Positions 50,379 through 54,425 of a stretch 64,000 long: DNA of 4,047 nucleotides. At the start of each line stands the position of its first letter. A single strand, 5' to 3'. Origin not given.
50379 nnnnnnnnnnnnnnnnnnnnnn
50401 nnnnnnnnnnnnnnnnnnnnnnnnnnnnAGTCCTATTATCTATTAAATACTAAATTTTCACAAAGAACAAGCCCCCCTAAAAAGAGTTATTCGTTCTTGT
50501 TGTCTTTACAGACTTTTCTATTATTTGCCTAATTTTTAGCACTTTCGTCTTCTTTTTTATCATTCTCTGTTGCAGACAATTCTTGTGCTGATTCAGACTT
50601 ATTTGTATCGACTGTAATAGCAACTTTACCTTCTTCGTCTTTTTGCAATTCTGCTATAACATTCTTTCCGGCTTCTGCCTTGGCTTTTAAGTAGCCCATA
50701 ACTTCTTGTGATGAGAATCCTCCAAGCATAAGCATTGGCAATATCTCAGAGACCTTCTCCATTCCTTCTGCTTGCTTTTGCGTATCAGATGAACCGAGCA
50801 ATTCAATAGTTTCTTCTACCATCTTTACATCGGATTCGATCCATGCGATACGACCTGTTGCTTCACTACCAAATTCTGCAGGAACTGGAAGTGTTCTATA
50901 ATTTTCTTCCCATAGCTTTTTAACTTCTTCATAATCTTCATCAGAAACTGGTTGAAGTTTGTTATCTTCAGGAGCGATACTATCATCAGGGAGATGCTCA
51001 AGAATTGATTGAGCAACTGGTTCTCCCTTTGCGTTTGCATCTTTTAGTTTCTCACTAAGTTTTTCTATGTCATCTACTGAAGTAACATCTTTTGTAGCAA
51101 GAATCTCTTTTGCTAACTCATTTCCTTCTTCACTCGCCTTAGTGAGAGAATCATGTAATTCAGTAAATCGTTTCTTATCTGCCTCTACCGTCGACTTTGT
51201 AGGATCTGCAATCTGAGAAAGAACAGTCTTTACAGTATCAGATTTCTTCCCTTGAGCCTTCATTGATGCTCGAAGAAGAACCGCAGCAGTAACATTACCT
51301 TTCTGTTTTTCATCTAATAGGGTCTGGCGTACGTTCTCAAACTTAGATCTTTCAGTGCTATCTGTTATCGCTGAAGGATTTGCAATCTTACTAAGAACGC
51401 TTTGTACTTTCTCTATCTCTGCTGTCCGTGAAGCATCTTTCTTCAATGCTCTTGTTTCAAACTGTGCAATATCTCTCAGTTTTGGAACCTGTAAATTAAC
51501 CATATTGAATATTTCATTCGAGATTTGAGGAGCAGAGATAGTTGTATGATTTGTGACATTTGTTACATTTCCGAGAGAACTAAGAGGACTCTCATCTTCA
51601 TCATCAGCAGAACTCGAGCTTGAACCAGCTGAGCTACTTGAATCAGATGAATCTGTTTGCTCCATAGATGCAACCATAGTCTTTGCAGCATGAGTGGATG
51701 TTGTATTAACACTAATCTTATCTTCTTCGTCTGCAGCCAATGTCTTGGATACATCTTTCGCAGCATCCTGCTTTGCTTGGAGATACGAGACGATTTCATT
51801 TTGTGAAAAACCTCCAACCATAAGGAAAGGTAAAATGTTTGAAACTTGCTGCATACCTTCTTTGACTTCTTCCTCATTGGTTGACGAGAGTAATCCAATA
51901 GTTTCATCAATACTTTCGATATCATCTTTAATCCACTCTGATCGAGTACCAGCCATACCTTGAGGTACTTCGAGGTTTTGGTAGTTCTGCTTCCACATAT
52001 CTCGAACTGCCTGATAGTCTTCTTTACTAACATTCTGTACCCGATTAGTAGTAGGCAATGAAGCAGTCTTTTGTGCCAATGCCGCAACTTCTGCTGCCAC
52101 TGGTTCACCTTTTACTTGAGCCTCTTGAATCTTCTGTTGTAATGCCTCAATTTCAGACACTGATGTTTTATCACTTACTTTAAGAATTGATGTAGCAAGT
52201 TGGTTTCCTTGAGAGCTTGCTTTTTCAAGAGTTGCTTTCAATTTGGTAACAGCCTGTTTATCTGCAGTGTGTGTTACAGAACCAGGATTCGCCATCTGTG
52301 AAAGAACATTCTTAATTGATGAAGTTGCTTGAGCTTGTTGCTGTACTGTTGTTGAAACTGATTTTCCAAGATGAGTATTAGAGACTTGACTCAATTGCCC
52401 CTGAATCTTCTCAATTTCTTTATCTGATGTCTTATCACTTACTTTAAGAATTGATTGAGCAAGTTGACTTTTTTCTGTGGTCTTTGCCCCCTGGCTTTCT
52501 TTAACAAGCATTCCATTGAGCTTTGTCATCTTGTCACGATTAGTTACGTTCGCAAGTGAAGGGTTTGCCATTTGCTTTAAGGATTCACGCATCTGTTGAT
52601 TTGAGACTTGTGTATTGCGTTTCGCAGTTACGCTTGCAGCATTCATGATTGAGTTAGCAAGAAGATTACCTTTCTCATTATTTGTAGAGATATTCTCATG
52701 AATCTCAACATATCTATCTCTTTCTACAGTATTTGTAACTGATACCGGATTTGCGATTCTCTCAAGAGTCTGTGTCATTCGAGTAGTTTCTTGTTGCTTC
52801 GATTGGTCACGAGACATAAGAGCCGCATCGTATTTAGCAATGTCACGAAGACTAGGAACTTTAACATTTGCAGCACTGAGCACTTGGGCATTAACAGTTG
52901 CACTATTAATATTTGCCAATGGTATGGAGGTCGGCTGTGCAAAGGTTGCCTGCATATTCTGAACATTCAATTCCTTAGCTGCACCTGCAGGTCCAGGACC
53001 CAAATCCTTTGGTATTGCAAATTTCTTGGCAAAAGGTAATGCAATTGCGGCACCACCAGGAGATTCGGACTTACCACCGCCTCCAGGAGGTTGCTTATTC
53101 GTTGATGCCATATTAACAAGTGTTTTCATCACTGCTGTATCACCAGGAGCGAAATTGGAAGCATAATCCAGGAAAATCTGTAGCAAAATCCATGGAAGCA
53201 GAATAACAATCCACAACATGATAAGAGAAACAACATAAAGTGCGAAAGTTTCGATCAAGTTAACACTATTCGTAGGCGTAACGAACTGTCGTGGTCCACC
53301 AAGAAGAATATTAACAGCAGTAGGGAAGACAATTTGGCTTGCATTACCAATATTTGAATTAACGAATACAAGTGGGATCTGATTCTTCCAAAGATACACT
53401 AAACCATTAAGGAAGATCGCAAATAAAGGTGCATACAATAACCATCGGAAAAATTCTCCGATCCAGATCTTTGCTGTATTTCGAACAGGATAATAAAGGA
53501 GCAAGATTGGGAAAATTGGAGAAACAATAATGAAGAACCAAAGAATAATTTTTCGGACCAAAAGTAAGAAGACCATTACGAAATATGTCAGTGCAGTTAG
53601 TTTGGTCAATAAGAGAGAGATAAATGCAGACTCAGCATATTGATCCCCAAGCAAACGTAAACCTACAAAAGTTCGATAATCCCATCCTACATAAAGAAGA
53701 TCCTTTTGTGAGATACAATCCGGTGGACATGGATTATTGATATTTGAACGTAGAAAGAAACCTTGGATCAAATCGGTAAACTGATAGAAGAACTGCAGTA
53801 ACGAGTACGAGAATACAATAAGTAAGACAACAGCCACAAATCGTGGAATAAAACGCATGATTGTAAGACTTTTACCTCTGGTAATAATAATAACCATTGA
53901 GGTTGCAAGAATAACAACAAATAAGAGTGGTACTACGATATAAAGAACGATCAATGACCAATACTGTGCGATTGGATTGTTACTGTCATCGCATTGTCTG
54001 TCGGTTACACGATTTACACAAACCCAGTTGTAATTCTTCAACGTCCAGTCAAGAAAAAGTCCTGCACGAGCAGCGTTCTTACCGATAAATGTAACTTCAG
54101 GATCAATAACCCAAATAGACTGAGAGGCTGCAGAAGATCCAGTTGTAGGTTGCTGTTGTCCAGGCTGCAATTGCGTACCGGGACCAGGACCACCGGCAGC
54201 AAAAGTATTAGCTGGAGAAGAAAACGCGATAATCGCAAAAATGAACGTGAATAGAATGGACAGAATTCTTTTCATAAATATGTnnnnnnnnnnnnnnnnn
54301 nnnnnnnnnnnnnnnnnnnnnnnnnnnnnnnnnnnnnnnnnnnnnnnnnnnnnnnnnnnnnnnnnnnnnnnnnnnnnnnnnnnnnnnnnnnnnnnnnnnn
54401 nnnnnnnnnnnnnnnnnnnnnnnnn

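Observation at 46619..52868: A roughly 95-aa repeat family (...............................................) shared between the cytoplasmic tail of the membrane protein and the C-terminus of the adjacent Hsp100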

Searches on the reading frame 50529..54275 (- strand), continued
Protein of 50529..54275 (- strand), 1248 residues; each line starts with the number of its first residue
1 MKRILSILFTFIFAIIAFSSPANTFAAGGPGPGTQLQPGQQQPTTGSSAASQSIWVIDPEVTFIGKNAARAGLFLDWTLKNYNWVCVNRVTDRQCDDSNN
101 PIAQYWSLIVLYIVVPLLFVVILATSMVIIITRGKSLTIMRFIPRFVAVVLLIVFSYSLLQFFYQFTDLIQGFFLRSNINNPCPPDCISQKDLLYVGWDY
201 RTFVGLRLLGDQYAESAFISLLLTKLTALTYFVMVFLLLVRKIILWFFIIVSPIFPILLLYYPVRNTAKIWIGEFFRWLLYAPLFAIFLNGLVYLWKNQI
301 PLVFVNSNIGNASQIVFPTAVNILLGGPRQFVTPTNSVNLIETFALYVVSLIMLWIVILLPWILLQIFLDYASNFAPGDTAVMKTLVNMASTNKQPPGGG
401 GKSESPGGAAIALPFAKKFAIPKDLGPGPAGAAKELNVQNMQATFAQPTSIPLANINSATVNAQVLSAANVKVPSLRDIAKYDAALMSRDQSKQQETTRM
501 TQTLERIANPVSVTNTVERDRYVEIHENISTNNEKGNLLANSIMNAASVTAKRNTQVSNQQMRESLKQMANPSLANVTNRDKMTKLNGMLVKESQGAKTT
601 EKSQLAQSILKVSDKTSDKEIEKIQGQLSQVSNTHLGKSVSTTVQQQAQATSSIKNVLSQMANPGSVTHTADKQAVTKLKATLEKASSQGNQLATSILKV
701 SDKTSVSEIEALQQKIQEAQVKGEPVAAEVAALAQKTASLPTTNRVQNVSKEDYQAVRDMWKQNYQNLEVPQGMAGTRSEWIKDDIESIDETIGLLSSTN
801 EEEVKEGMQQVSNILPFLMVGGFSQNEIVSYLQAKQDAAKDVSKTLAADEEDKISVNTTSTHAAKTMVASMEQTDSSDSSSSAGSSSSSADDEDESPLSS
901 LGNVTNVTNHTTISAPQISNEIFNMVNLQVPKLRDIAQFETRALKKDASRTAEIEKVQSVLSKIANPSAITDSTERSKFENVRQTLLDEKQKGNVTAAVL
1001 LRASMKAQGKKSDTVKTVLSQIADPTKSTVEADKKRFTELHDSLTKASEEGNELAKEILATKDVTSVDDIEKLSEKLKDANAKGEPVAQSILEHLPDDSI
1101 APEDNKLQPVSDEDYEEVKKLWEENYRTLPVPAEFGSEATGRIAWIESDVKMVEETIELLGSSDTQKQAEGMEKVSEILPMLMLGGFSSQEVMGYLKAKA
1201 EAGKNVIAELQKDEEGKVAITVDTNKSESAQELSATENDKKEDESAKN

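Call 60: fold_search(model_id=the predicted structure, library=pdb)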
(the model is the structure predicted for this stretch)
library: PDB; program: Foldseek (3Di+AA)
matches with E <= 10: 246; with E <= 0.001: 0
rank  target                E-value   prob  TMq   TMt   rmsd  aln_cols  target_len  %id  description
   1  8rtd_L                1.4e-01  1.00  0.15  0.52   7.1       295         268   15  Stalk-Arches-IMC structure from the fully-assembled R388 type IV secretion system determined by cryo-EM. (released 2024-06-19)
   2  8rt9_F                2.4e-01  1.00  0.15  0.52   7.6       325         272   15  Stalk complex full-length structure (TrwJ/VirB5-TrwI/VirB6) from the fully-assembled R388 type IV secretion system det (released 2024-06-19)
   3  2pf4_C                2.7e-01  0.11  0.08  0.12  26.5       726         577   13  Crystal structure of the full-length simian virus 40 small t antigen complexed with the protein phosphatase 2A Aalpha  (released 2007-08-07)
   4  7o3v_F                3.1e-01  0.99  0.13  0.49  10.3       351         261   13  Stalk complex structure (TrwJ/VirB5-TrwI/VirB6) from the fully-assembled R388 type IV secretion system determined by c (released 2022-06-22)
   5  4q9h                  3.4e-01  0.11  0.05  0.05  30.6       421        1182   11  P-glycoprotein at 3.4 A resolution (released 2015-03-04)
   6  7o3v_G                3.7e-01  0.99  0.14  0.50   7.6       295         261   16  Stalk complex structure (TrwJ/VirB5-TrwI/VirB6) from the fully-assembled R388 type IV secretion system determined by c (released 2022-06-22)
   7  6ujr                  3.8e-01  0.06  0.04  0.04  30.4       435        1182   10  P-glycoprotein mutant-F724A and C952A-with BDE100 (released 2020-05-27)
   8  7kzv_U                4.1e-01  0.07  0.07  0.07  36.0       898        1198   12  Structure of the human fanconi anaemia Core-UBE2T-ID-DNA complex in closed state (released 2021-03-10)
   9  9rwz_M                4.5e-01  0.08  0.08  0.09  38.2      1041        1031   11  ZSWIM8-CUL3 complex bound to AGO2-miR-7-CYRANO (released 2026-03-18)
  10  6x9o_A                4.5e-01  0.08  0.08  0.05  30.9       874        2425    9  High resolution cryoEM structure of huntingtin in complex with HAP40 (released 2020-06-17)
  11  9im6_A                4.8e-01  0.07  0.08  0.08  26.7       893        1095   11  Structure of influenza A virus RNA polymerase PB1 and nuclear import host factor RanBP5 complex (released 2024-11-27)
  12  6ujw                  4.8e-01  0.06  0.04  0.04  30.2       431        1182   12  P-glycoprotein mutant-Y306A and C952A-with BDE100 (released 2020-05-27)
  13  6ujs                  4.8e-01  0.06  0.04  0.04  30.2       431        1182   12  P-glycoprotein mutant-F728A and C952A-with BDE100 (released 2020-05-27)
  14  1tr2_B                5.0e-01  0.06  0.07  0.08  36.5      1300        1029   10  Crystal structure of human full-length vinculin (residues 1-1066) (released 2005-11-15)
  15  6xwx_C                5.3e-01  0.09  0.08  0.13  25.4       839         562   10  Crystal structure of the Tof1-Csm3 complex (released 2020-05-27)
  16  8qyz_F                5.7e-01  0.06  0.08  0.08  29.0      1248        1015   10  Crystal structure of hiNES2 in complex with Xpo1 and RanGTP (released 2024-11-06)
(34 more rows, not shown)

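Call 69: search_protein_families(library=ncbifam, proteins=[window:50529-54275:-], max_evalue=0.001)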
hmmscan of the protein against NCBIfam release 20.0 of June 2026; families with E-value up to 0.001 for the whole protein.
window:50529-54275:- (1248 aa): 1 family
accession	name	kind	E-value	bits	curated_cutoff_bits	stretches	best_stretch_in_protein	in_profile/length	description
NF007612.0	PRK10260.1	equivalog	0.0004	19.5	583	0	1015-1072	227-285/306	L,D-transpeptidase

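Call 78: list_cluster_members(proteins=[window:50529-54275:-, window:46133-50428:-])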
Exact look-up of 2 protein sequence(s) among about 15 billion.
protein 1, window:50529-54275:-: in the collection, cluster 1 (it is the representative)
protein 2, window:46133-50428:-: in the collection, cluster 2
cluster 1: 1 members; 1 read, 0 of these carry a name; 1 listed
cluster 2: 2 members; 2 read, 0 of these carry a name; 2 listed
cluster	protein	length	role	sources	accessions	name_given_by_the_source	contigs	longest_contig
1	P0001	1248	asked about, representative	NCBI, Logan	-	-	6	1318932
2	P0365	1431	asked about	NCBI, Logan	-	-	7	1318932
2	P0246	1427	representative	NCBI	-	-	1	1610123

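Call 81: search_solved_structures(query=A4, max_evalue=10, show_alignments=0)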
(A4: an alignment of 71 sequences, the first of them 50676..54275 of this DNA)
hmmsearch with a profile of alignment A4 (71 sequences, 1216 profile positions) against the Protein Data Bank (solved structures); distinct sequences matched with E-value up to 10: 18.
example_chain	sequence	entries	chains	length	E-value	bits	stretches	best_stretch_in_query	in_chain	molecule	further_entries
7xgf_A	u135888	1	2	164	0.052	14.6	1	1013-1133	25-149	BCL-xL and MCL-1 dual inhibitor 2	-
7xge_A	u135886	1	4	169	0.065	14.3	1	1013-1134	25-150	BCL-xL and MCL-1 dual binder 2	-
7xgg_A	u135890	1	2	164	0.076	14.1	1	1007-1131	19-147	BCL-xL and MCL-1 dual inhibitor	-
4xa6_A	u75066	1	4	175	0.13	13.3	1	985-1118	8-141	Gp7-MYH7(1777-1855)-EB1 chimera protein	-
1eq1_A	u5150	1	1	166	0.38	11.8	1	602-728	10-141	APOLIPOPHORIN-III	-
7jh5_A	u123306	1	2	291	0.57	11.2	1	542-719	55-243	Co-LOCKR: de novo designed protein switch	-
9qwr_A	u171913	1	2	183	0.66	11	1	887-1087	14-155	MICOS complex subunit MIC60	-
3gns_A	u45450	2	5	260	0.84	10.6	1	589-695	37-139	Enoyl-[acyl-carrier-protein] reductase [NADH]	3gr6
3gnt_A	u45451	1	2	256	0.84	10.6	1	589-695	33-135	Enoyl-[acyl-carrier-protein] reductase [NADH]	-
4fs3_A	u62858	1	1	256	0.84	10.6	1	589-695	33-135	Enoyl-[acyl-carrier-protein] reductase [NADPH] FabI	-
6tbb_A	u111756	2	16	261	0.87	10.6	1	589-695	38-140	Enoyl-[acyl-carrier-protein] reductase [NADPH]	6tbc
4all_A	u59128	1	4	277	0.98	10.4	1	589-695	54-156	ENOYL-[ACYL-CARRIER-PROTEIN] REDUCTASE [NADPH]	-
4nz9_A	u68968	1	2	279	0.99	10.4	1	589-695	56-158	Enoyl-[acyl-carrier-protein] reductase [NADPH]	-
4ali_A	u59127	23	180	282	1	10.3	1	589-695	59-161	ENOYL-[ACYL-CARRIER-PROTEIN] REDUCTASE [NADPH] | ENOYL-ACP REDUCTASE MOLECULE ENOYL-[ACYL-CARRIER-PROTEIN] REDUCTASE [NADPH] | ENOYL-[ACYL-CARRIER-PROTEIN] REDU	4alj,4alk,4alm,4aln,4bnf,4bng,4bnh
7r5j_W0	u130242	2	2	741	1.9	9.5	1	980-1184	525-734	Nuclear pore complex protein Nup88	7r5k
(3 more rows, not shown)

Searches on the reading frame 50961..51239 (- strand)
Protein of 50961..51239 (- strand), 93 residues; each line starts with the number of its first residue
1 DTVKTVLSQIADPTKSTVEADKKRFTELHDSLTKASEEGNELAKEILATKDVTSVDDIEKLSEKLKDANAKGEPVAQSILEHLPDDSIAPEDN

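Call 10: search_protein_families(library=pfam, proteins=[window:50961-51239:-], max_evalue=10)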
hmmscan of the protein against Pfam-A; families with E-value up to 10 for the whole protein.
seq(93 aa): 4 families
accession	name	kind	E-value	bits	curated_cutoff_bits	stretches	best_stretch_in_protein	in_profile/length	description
PF17969.6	Ldt_C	-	7.2e-05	23.8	26.8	1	13-63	1-50/67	L,D-transpeptidase C-terminal domain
PF10368.14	YkyA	-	0.015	15.4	28.8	1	9-67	5-61/186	Putative cell-wall binding lipoprotein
PF24850.1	CC_BshC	-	0.024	15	27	1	11-73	39-101/159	Bacillithiol biosynthesis BshC, C-terminal coiled-coil domain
PF14842.11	FliG_N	-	0.081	14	25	1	7-49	39-81/104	FliG N-terminal domain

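Call 17: search_solved_structures(query=A1, max_evalue=10, show_alignments=2)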
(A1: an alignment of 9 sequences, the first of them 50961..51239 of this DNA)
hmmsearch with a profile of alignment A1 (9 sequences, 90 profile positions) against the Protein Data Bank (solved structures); distinct sequences matched with E-value up to 10: 65 (the best 60 are shown).
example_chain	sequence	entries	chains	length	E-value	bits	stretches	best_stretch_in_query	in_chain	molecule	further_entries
8g9k_A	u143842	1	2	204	0.2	15.1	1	55-87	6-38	THR2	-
5swa_A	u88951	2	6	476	0.24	14.8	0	45-86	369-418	Extracellular solute-binding protein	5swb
5suo_A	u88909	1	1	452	0.26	14.7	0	45-86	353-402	Extracellular solute-binding protein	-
5mlt_A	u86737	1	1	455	0.28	14.6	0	45-86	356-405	ABC transporter, substrate-binding protein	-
7jrq_A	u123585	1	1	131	0.31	14.5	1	26-77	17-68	MPP1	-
1cdk_A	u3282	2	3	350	0.39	14.1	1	31-61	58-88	CAMP-DEPENDENT PROTEIN KINASE | cAMP-DEPENDENT PROTEIN KINASE CATALYTIC SUBUNIT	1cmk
1ctp_E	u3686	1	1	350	0.4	14.1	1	31-61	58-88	cAMP-DEPENDENT PROTEIN KINASE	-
3ama_A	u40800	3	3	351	0.72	13.3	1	31-62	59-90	cAMP-dependent protein kinase catalytic subunit alpha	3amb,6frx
8x5l_A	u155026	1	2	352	0.72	13.3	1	31-62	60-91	cAMP-dependent protein kinase catalytic subunit alpha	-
5n23_A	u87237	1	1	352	0.72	13.3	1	31-62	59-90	cAMP-dependent protein kinase catalytic subunit alpha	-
8r2p_A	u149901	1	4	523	0.72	13.3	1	57-85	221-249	Putrescine aminotransferase,Immunoglobulin G-binding protein A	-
5x3f_A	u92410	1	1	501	0.77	13.2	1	57-85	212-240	Putrescine aminotransferase,Immunoglobulin G-binding protein A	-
8cpl_A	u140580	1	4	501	0.77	13.2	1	57-85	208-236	Putrescine aminotransferase,Immunoglobulin G-binding protein A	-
5h7d_A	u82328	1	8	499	0.77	13.2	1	57-85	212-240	Putrescine aminotransferase,Immunoglobulin G-binding protein A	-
4uox_A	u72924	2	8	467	0.77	13.2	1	57-85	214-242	PUTRESCINE AMINOTRANSFERASE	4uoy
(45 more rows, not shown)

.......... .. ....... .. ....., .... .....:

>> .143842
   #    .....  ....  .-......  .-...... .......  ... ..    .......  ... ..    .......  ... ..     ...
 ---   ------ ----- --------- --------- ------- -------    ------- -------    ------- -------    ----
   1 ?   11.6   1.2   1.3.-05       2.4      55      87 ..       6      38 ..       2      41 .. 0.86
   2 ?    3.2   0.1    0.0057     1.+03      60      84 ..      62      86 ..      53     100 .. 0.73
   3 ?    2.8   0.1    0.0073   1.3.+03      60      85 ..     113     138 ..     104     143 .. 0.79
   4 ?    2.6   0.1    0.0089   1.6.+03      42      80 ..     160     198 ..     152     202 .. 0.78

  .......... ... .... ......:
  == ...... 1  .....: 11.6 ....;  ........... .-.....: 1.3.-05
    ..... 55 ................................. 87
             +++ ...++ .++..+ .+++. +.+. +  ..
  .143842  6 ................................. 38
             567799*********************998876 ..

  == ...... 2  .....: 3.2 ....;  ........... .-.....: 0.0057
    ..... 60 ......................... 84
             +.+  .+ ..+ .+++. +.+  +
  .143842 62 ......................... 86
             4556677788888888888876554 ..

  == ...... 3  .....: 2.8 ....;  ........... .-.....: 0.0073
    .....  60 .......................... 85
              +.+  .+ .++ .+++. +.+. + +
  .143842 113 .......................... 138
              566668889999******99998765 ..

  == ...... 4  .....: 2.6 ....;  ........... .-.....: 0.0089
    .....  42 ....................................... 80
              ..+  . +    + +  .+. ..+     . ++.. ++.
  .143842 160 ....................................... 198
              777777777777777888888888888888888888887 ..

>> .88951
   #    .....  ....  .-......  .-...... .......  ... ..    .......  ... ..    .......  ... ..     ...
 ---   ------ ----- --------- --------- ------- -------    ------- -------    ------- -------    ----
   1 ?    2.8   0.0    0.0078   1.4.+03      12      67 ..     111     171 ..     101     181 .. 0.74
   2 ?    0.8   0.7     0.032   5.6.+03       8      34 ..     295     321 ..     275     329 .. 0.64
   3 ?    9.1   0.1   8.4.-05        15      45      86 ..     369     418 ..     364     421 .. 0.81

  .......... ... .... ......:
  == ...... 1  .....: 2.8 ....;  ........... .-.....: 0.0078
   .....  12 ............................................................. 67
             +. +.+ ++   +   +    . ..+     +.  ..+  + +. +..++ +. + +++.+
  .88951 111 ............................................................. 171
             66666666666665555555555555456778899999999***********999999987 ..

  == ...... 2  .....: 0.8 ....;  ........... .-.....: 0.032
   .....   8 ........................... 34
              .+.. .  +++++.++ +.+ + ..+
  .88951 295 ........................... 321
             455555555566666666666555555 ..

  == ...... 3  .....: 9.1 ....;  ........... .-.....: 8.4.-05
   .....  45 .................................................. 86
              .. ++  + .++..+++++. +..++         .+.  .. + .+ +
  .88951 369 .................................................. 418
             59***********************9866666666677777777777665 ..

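Call 20: search_protein_representatives(alignment_id=A1)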
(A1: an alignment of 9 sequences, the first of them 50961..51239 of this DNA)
Query: 9 sequences, 90 profile positions. Proteins with E-value up to 0.001 (for the whole library): 145; up to 1e-10: 108; up to 1e-30: 60. The best 145 are listed.
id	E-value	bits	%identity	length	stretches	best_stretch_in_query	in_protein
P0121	3.8e-195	648.8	-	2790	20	2-86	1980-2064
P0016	2.0e-184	614.5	-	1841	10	3-84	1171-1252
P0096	1.5e-146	493.1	-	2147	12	3-87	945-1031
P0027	8.0e-146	490.8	-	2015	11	3-85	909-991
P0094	4.8e-142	478.6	-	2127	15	2-85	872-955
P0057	8.3e-127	429.8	-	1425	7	1-82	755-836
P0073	1.9e-115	393.4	-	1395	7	2-88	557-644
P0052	6.7e-112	382.0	-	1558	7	2-83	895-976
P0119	2.3e-109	373.9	-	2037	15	1-59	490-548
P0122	3.3e-99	341.3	-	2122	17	1-62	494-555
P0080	6.4e-95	327.6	-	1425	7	1-85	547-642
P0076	6.0e-93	321.3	-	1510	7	2-87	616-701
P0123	2.4e-92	319.4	-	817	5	1-86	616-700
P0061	3.5e-84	293.2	-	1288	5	1-83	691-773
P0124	9.7e-79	275.7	-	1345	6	3-83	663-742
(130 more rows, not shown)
